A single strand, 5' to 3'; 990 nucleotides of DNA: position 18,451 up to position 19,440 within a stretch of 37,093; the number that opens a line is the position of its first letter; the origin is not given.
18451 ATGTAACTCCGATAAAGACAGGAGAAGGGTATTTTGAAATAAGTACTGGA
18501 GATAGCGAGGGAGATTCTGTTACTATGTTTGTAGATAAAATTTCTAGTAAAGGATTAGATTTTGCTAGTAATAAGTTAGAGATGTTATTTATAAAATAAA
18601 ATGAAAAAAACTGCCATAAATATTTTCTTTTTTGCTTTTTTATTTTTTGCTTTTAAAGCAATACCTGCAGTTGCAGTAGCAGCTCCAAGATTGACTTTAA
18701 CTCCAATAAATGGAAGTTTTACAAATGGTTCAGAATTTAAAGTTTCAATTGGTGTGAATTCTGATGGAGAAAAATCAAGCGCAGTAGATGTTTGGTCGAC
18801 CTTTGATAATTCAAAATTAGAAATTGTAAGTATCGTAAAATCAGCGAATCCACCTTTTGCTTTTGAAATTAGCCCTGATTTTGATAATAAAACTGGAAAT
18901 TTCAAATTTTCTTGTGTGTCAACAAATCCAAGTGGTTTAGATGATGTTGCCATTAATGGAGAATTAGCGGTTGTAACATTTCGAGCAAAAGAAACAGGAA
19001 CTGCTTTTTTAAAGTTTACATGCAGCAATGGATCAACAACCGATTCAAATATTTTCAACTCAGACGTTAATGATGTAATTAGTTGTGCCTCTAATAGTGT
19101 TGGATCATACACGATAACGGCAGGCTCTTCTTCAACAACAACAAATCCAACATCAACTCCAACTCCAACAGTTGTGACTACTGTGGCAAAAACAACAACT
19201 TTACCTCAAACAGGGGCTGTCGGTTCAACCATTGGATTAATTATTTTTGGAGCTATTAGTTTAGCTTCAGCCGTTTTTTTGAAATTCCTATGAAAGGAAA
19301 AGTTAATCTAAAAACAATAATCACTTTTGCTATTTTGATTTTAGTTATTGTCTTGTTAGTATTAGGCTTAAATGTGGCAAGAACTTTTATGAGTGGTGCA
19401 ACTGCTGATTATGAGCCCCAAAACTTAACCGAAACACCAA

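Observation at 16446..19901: Four-gene cohesin/dockerin-like surface operon with no enzyme cargo: a candidate non-cellulosomal cell-surface docking system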

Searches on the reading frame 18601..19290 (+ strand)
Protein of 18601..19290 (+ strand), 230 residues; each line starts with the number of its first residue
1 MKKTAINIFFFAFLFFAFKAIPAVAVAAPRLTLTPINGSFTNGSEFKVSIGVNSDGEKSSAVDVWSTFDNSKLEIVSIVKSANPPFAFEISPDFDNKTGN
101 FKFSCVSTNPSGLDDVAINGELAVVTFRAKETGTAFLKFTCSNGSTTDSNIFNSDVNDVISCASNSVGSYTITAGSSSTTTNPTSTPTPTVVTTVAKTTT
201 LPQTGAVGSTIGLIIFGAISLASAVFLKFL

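Call 3: search_protein_families(library=pfam, proteins=[window:18601-19290:+], max_evalue=10)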
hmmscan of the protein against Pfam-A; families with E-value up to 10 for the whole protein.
window:18601-19290:+ (230 aa): 1 family
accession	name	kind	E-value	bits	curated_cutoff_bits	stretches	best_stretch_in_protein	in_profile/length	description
PF00746.26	Gram_pos_anchor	-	0.00071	19.9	20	1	197-228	5-35/43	LPXTG cell wall anchor motif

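Call 4: search_protein_families(library=ncbifam, proteins=[window:18601-19290:+], max_evalue=10)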
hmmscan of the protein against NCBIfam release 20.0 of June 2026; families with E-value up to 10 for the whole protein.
window:18601-19290:+ (230 aa): 2 families
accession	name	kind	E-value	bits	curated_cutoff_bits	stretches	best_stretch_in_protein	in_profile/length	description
NF053819.1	EF0750_LPXTG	subfamily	7.8e-05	23.1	47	1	176-228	48-99/105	EF2685/EF0750 family sortase-dependent surface protein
TIGR01167.1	LPXTG_anchor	domain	0.011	16.3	15.9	1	200-227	1-27/34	LPXTG cell wall anchor domain-containing protein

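Call 9: find_homologous_proteins(query=window:18601-19290:+, max_evalue=0.001)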
Query window:18601-19290:+ (230 aa): 202 proteins with E <= 0.001 among 1223 candidates; the best 120 are listed.
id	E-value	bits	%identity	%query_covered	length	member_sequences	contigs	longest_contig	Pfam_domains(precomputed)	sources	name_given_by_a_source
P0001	5.4e-135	465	97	100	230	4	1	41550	-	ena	-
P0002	2.2e-129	447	91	100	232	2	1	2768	-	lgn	-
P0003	7.9e-91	321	65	100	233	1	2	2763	-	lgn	-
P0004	3.9e-90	319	69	100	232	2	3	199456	-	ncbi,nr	ncbi:MAG: cohesin domain-containing protein [Candidatus Shapirobacteria bacterium]|nr:cohesin domain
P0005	4.1e-89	316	69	100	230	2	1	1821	PF00963.25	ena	-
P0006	5.6e-87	309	65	100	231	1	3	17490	PF00963.25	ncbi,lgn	-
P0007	8.7e-87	308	65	100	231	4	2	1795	PF00963.25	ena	-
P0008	1.5e-86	307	64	100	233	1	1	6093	PF00963.25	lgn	-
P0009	3.5e-86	306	68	100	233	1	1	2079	PF00963.25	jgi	jgi:LPXTG-motif cell wall-anchored protein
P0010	3.5e-86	306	62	100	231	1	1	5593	PF00963.25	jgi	-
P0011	4.3e-86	306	63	100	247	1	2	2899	PF00963.25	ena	-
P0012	5.5e-86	305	60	100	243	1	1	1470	-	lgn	-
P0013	1.0e-85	304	63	100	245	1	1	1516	-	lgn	-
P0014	1.1e-85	304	61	100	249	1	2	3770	-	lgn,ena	-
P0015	5.3e-85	302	63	100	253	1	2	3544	-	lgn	-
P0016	7.0e-85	302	63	100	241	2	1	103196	-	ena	-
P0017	7.2e-85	302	63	100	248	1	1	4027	PF00963.25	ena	-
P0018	9.9e-85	301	62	100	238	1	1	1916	PF00963.25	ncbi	-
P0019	1.3e-84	301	65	100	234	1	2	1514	PF00963.25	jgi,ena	-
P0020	1.6e-84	301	63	100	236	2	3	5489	PF00963.25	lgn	-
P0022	2.9e-84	300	61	100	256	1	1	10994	PF00963.25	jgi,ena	-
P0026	8.9e-82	292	61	100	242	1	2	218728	-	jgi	jgi:hypothetical protein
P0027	1.2e-81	291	63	100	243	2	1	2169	PF00963.25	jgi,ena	-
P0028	1.2e-81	291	61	100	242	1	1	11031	PF00963.25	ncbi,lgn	-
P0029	2.9e-81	290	59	100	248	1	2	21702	PF00963.25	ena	-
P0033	1.2e-80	288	65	89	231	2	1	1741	PF00963.25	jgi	-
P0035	2.0e-79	284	59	100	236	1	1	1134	PF00963.25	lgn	-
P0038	1.1e-78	281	61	100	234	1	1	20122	PF00963.25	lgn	-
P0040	1.1e-77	278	63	100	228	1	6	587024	PF00963.25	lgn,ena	-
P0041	1.1e-77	278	63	100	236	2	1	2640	PF00963.25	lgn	-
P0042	7.7e-77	275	60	100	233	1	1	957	PF00963.25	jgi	jgi:LPXTG-motif cell wall-anchored protein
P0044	1.3e-75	271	60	100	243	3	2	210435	PF00963.25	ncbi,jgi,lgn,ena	ncbi:MAG: cohesin domain-containing protein [Candidatus Shapirobacteria bacterium]|jgi:hypothetical 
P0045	2.0e-75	271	65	100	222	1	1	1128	PF00963.25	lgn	-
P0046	2.8e-75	270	60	100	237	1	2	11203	PF00963.25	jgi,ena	-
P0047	2.1e-74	268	61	100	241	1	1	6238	PF00963.25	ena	-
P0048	6.1e-74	266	60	100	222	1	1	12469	PF00963.25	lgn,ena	-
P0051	1.4e-62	229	55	99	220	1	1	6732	PF00963.25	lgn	-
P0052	3.8e-62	227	56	100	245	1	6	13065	PF00963.25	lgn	-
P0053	4.4e-62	227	53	89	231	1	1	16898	PF00963.25,PF00746.27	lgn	-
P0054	6.8e-62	227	52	100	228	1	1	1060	PF00963.25,PF00746.27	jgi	jgi:LPXTG-motif cell wall-anchored protein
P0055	4.6e-61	224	47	100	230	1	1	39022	PF00963.25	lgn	-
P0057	2.9e-60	221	49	100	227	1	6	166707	-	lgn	-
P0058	1.9e-58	215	50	98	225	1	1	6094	PF00963.25,PF00746.27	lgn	-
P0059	1.0e-57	213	54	100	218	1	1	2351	PF00963.25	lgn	-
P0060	2.3e-57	212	55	100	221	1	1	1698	PF00963.25,PF00746.27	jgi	jgi:LPXTG-motif cell wall-anchored protein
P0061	6.9e-56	207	46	100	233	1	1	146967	PF00963.25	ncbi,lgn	-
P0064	7.4e-55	204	51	90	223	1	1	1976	PF00963.25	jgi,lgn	-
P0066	3.2e-53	198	49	100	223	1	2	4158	PF00963.25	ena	-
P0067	6.6e-53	197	46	100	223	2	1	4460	PF00963.25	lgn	-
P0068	9.5e-53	197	50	91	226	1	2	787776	PF00963.25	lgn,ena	-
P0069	2.8e-52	195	66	62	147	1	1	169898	PF00963.25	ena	-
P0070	5.0e-51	191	47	100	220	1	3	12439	PF00963.25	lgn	-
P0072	3.3e-50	188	54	75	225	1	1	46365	PF00963.25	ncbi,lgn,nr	ncbi:cohesin domain-containing protein [Patescibacteria group bacterium]|nr:cohesin domain-containin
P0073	4.3e-50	188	45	91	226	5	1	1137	PF00963.25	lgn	-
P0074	1.5e-49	186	48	100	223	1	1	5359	PF00963.25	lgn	-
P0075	1.6e-48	183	45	100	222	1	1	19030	PF00963.25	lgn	-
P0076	3.0e-47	179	49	93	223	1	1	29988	PF00963.25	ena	-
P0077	1.5e-46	177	48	89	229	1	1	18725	PF00963.25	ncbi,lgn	-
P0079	4.0e-46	175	45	100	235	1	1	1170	PF00963.25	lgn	-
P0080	7.0e-46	174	46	97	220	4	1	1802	PF00963.25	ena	-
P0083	2.5e-45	173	44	100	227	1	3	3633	PF00963.25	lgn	-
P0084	5.2e-45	172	50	90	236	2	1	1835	PF00963.25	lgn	-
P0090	4.3e-43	165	45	100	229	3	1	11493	PF00963.25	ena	-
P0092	1.4e-42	164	44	100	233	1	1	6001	PF00963.25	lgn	-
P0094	2.4e-42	163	45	100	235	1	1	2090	PF00963.25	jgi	jgi:hypothetical protein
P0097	4.8e-42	162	46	100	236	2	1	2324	PF00963.25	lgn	-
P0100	8.3e-42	161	48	90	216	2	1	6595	PF00963.25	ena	-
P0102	1.5e-41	160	45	100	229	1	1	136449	PF00963.25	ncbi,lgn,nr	ncbi:MAG: cohesin domain-containing protein [Candidatus Shapirobacteria bacterium]|nr:cohesin domain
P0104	3.2e-41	159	44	96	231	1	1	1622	PF00963.25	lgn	-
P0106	1.7e-40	157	43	100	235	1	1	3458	PF00963.25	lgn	-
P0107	2.7e-40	156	45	100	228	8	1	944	PF00963.25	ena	-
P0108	4.1e-40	156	44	100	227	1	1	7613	PF00963.25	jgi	jgi:hypothetical protein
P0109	5.2e-40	155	39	100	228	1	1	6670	PF00963.25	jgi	jgi:hypothetical protein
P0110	6.5e-40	155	45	89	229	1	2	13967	PF00963.25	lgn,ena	-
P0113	2.9e-39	153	42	89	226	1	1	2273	PF00963.25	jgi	jgi:hypothetical protein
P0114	3.1e-39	153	41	100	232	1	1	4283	PF00963.25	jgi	jgi:hypothetical protein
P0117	4.2e-39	152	47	90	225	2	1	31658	PF00963.25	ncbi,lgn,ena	ncbi:MAG: cohesin domain-containing protein [Candidatus Shapirobacteria bacterium]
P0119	8.0e-39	151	44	100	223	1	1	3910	PF00963.25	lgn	-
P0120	8.1e-39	151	45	90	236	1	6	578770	-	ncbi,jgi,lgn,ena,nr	ncbi:MAG TPA: cohesin domain-containing protein [Candidatus Woesebacteria bacterium]|nr:cohesin doma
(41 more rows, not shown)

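Call 11: find_encoding_contigs(protein=P0004, flank=8000, max_places=2)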
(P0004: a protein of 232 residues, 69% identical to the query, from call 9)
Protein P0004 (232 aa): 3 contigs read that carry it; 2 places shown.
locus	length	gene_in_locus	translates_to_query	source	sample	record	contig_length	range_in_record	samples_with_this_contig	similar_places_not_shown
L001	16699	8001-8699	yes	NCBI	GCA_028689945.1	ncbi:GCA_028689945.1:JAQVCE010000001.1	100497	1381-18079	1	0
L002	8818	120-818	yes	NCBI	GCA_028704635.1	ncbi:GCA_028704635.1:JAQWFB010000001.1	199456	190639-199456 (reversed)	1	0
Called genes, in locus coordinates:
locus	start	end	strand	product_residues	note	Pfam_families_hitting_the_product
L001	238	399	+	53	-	-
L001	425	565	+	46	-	-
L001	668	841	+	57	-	-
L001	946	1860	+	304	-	PF00318:Ribosomal_S2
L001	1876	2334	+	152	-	PF00889:EF_TS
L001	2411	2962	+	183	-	PF01765:RRF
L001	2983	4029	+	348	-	PF02163:Peptidase_M50, PF04495:GRASP55_65 (weak), PF13180:PDZ_2, PF17820:PDZ_6 (weak)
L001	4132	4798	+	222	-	-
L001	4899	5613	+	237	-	-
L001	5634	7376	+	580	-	PF00404:Dockerin_1 (faint)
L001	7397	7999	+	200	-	-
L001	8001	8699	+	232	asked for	-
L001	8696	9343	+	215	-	PF16656:Pur_ac_phosph_N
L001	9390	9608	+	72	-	PF01165:Ribosomal_S21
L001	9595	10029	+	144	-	PF09424:YqeY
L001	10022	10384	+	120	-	PF02130:YbeY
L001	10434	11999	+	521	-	PF13177:DNA_pol3_delta2, PF13401:AAA_22 (faint), PF00004:AAA, PF07728:AAA_5 (faint), PF20964:DnaX_C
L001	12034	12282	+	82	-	PF02575:YbaB_DNA_bd (faint)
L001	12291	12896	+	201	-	PF21176:RecR_HhH, PF13662:Toprim_4, PF01751:Toprim, PF21175:RecR_C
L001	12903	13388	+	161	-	-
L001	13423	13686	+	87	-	-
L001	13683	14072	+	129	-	PF01850:PIN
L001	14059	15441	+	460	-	PF01406:tRNA-synt_1e, PF09334:tRNA-synt_1g (weak)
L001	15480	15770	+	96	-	PF01250:Ribosomal_S6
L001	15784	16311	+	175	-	PF00436:SSB, PF22657:SSB_1 (weak)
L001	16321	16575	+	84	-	PF01084:Ribosomal_S18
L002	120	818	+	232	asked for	-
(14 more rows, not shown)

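Call 12: find_encoding_contigs(protein=P0120, flank=8000, max_places=2)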
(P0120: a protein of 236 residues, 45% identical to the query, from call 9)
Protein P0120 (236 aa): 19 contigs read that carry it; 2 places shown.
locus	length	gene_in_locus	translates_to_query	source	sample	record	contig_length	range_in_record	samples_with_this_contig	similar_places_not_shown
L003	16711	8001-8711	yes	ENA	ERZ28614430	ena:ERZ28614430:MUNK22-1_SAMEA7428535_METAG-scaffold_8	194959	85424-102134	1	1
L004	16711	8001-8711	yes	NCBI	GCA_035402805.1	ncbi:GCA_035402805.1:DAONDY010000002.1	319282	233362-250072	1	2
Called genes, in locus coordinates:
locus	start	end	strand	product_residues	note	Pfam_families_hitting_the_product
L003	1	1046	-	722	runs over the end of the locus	PF26449:DUF8128, PF01935:DUF87 (weak), PF10412:TrwB_AAD_bind (weak)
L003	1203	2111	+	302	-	PF00318:Ribosomal_S2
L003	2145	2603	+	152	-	PF00889:EF_TS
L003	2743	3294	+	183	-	PF01765:RRF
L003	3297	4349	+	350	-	PF02163:Peptidase_M50, PF04495:GRASP55_65, PF13180:PDZ_2, PF17820:PDZ_6 (weak)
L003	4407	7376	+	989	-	PF00404:Dockerin_1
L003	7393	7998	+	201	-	-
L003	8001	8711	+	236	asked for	-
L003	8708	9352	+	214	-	PF16656:Pur_ac_phosph_N (weak), PF00404:Dockerin_1 (faint)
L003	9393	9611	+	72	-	PF01165:Ribosomal_S21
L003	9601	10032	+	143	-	PF09424:YqeY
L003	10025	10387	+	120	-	PF02130:YbeY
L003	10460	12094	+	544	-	PF13177:DNA_pol3_delta2, PF00004:AAA, PF07728:AAA_5 (faint), PF13401:AAA_22 (faint), PF20964:DnaX_C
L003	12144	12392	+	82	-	PF02575:YbaB_DNA_bd (weak)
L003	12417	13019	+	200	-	PF21176:RecR_HhH, PF01751:Toprim, PF13662:Toprim_4, PF21175:RecR_C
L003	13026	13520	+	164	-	-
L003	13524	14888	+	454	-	PF01406:tRNA-synt_1e, PF01921:tRNA-synt_1f (faint), PF09334:tRNA-synt_1g (weak)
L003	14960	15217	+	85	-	PF01250:Ribosomal_S6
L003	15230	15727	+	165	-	PF00436:SSB, PF22657:SSB_1 (weak)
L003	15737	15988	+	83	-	PF01084:Ribosomal_S18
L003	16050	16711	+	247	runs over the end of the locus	-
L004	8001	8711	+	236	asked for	-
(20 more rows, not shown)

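Call 18: find_related_loci(query=A2, collection=genome_contigs, flank=7000)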
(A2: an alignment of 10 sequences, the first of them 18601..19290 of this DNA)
Query A2 (230 aa) in genome_contigs; peptide patterns used: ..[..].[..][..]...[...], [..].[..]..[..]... (x = any residue, [..] = any of these).
60 stretches matched a pattern; 13 encode a relative of the query (tblastn E <= 1e-3); 13 distinct loci.
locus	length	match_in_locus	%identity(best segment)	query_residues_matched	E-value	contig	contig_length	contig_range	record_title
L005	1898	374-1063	100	1-230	9e-157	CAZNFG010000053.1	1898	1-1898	MAG TPA_asm: uncultured Eubacteriales bacterium isolate SRP192927_co5_282 genome assembly, contig: NODE_172680_length_18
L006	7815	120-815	69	1-230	4e-91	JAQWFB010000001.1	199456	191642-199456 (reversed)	MAG: Candidatus Shapirobacteria bacterium isolate STF2_89 NODE_37_length_199456_cov_20.182848_Sandtown_F2, whole genome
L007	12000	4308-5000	65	1-230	4e-86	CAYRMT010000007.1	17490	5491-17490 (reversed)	MAG TPA_asm: uncultured Gammaproteobacteria bacterium isolate SRP192927_co2_434 genome assembly, contig: NODE_5236_lengt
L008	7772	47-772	61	1-230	2e-84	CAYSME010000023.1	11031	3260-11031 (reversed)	MAG TPA_asm: uncultured Gammaproteobacteria bacterium isolate SRP192927_co6_55 genome assembly, contig: NODE_15038_lengt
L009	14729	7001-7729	60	1-230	2e-79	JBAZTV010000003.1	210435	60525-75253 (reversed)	MAG: Candidatus Shapirobacteria bacterium isolate SO_2017_GW1_211 NODE_488_length_210435_cov_5.741094_OW334_2017, whole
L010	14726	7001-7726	61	1-227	4e-78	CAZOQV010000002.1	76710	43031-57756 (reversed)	MAG TPA_asm: uncultured Gammaproteobacteria bacterium isolate SRP192927_co2_309 genome assembly, contig: NODE_227_length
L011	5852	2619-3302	47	1-230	1e-60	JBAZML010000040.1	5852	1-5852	MAG: Candidatus Shapirobacteria bacterium isolate SO_2017_LW4_41 scaffold_26602_c1_LW137-91_2017, whole genome shotgun s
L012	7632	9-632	52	24-230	2e-56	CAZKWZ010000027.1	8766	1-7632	MAG TPA_asm: uncultured Gammaproteobacteria bacterium isolate SRP220891_co1_32 genome assembly, contig: NODE_15651_lengt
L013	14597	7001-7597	51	26-230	9e-54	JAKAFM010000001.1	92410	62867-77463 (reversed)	MAG: bacterium isolate WY1.bin95 NODE_379_length_92410_cov_1.969821, whole genome shotgun sequence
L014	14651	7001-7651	48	14-230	1e-52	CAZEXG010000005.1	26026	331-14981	MAG TPA_asm: uncultured Gammaproteobacteria bacterium isolate SRP278252_co2_757 genome assembly, contig: NODE_3715_lengt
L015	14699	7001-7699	48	1-230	7e-52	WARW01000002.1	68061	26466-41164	MAG: Patescibacteria group bacterium isolate AMAZON02 genome_2, whole genome shotgun sequence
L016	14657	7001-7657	49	10-229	4e-48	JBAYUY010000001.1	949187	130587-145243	MAG: Candidatus Shapirobacteria bacterium isolate SO_2016_LW3_47 scaffold00001_LW162_2016, whole genome shotgun sequence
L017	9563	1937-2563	48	26-230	4e-44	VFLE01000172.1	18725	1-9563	MAG: Candidatus Shapirobacteria bacterium isolate Bin_12_23 c_000003049339, whole genome shotgun sequence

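Call 29: search_solved_structures(query=A1, max_evalue=1, show_alignments=1)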
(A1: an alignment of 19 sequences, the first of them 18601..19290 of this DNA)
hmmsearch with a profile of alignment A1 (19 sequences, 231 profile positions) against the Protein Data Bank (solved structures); distinct sequences matched with E-value up to 1: 28.
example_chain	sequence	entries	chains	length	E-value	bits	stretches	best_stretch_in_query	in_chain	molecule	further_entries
8cxj_D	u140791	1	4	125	0.0063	19.3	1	28-106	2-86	Surface protein R28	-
5m2s_A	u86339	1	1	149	0.056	16.2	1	33-91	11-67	Putative cellulosomal scaffoldin protein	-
5aoz_A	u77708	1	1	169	0.19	14.5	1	25-94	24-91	PUTATIVE CELLULOSOMAL SCAFFOLDIN PROTEIN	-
9j05_C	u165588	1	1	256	0.24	14.1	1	4-53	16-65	Antibody 1b3 Fab Light chain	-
7sjo_F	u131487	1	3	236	0.3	13.8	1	9-57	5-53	Fab15H6.v4 Light Chain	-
8u1d_J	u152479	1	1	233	0.33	13.7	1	15-56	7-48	DH1285 Light Chain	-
6ww5_F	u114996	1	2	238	0.35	13.6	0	3-53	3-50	Fab84 Light Chain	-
5m2o_A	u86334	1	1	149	0.36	13.5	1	27-94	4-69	Putative cellulosomal scaffoldin protein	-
3sob_L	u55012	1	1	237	0.41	13.3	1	9-57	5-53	antibody light chain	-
4iof_D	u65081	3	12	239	0.44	13.2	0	3-53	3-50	Fab-bound IDE, light chain | IDE-bound Fab light chain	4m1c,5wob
7lo7_L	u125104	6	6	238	0.48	13.1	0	3-53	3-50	Fab25 Light Chain | Fab36 Light Chain | NabFab LC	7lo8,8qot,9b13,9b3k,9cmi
9yxv_D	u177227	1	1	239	0.56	12.9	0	3-53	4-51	sfFab18 light chain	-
9ihc_L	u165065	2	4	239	0.58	12.9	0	3-53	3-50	COP-2 antibody light chain | COP-2 Light chain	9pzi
8dp3_L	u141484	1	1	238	0.62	12.8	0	3-53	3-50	Fab BL3-6 Light Chain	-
8wrz_L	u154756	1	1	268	0.68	12.6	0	3-53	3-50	scfv30 light chain, scfv30 heavy chain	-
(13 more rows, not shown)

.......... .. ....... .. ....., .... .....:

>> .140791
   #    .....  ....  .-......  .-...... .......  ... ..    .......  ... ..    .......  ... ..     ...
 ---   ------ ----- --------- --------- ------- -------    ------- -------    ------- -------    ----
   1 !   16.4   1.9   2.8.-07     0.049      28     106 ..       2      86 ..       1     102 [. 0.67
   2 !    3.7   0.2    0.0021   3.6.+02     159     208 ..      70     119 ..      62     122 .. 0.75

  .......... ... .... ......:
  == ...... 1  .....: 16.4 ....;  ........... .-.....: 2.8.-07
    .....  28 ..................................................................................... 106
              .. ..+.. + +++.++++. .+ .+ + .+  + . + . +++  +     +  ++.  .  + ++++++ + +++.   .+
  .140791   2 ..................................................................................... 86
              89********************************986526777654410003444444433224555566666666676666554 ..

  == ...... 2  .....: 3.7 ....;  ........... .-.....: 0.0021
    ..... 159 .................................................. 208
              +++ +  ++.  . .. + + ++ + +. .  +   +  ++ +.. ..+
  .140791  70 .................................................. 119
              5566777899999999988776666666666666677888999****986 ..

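Call 42: search_protein_families(library=pfam, proteins=[L001:5634-7373:+, L010:4399-6369:+, L011:138-2051:+, L013:5058-6260:+, L014:5267-6421:+, L015:5151-6356:+, L016:4994-6397:+, L003:4407-7373:+, L007:1918-3681:+], max_evalue=0.01)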
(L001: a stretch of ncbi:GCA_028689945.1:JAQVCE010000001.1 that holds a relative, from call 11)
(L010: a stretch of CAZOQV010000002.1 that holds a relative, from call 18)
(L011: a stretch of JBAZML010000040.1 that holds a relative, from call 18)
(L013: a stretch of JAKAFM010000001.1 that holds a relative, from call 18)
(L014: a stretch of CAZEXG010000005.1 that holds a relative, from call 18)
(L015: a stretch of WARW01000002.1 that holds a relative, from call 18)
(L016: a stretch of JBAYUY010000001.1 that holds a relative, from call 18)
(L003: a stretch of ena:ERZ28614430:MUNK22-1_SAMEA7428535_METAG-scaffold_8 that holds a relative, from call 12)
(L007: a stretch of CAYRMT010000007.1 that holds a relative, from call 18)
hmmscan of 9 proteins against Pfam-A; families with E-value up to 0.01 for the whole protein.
L001:5634-7373:+ (580 aa): 3 families
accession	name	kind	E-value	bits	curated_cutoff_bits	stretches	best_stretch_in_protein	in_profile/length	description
PF00404.24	Dockerin_1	-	1e-05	26.1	22.9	1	513-535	32-54/57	Dockerin type I domain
PF11627.13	HnRNPA1_LC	-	0.00013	22.7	25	0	204-218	16-29/38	Heterogeneous nuclear ribonucleoprotein A1, LC domain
PF23973.1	DUF7299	-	0.0039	17.7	27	0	286-314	48-76/77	Family of unknown function (DUF7299)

L010:4399-6369:+ (657 aa): 1 family
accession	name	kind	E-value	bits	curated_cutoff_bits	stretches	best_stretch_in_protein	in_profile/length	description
PF00404.24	Dockerin_1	-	0.00029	21.4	22.9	0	629-650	2-23/57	Dockerin type I domain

L011:138-2051:+ (638 aa): 0 families

L013:5058-6260:+ (401 aa): 1 family
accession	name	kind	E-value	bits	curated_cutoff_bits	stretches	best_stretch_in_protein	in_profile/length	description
PF00404.24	Dockerin_1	-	1.8e-08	34.9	22.9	1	338-394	1-57/57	Dockerin type I domain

L014:5267-6421:+ (385 aa): 1 family
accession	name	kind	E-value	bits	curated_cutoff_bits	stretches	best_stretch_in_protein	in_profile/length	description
PF00404.24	Dockerin_1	-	0.0078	16.8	22.9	0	356-378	1-23/57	Dockerin type I domain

L015:5151-6356:+ (402 aa): 1 family
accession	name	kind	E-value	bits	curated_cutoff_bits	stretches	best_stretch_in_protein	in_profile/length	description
PF00404.24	Dockerin_1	-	0.0014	19.2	22.9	1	344-394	6-56/57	Dockerin type I domain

L016:4994-6397:+ (468 aa): 1 family
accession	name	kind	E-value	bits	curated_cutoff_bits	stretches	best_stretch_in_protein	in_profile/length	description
PF00404.24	Dockerin_1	-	0.00091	19.8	22.9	1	410-457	6-53/57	Dockerin type I domain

L003:4407-7373:+ (989 aa): 1 family
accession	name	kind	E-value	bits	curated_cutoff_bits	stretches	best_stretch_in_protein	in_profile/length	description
PF00404.24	Dockerin_1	-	8e-08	32.8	22.9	1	932-978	6-54/57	Dockerin type I domain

L007:1918-3681:+ (588 aa): 2 families
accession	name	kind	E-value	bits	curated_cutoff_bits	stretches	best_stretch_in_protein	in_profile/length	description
PF00404.24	Dockerin_1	-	3e-13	50.2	22.9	3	526-580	2-56/57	Dockerin type I domain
PF23973.1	DUF7299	-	0.0045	17.5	27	0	290-318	48-76/77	Family of unknown function (DUF7299)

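Call 43: predict_structure(alignment_id=A6)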
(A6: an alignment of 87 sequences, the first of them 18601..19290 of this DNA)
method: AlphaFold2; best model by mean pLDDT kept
length: 230 residues; sequences in the alignment: 87
mean_pLDDT: 84.3   pTM: 0.66
mean pLDDT of the five models: 84.3, 82.3, 82.0, 81.2, 81.2
residues with pLDDT >= 90: 132; 70-90: 50; 50-70: 29; < 50: 19
segments of 3 or more residues with pLDDT < 50: 179-184, 194-198, 200-205
pLDDT, mean of each block of 10 residues (from residue 1): 79 78 74 98 98 94 98 98 95 98 92 84 98 98 92 92 97 75 49 47 48 75 81
secondary structure, 60 per line:
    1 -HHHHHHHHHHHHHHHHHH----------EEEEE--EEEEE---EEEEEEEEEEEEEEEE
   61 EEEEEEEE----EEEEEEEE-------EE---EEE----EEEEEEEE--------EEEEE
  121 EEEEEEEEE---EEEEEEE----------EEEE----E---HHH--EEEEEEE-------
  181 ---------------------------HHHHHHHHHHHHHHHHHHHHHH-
elements in order: H2-19 E30-34 E37-41 E45-68 E73-80 E93-95 E100-107 E116-129 E133-139 E150-153 E167-173 H208-229
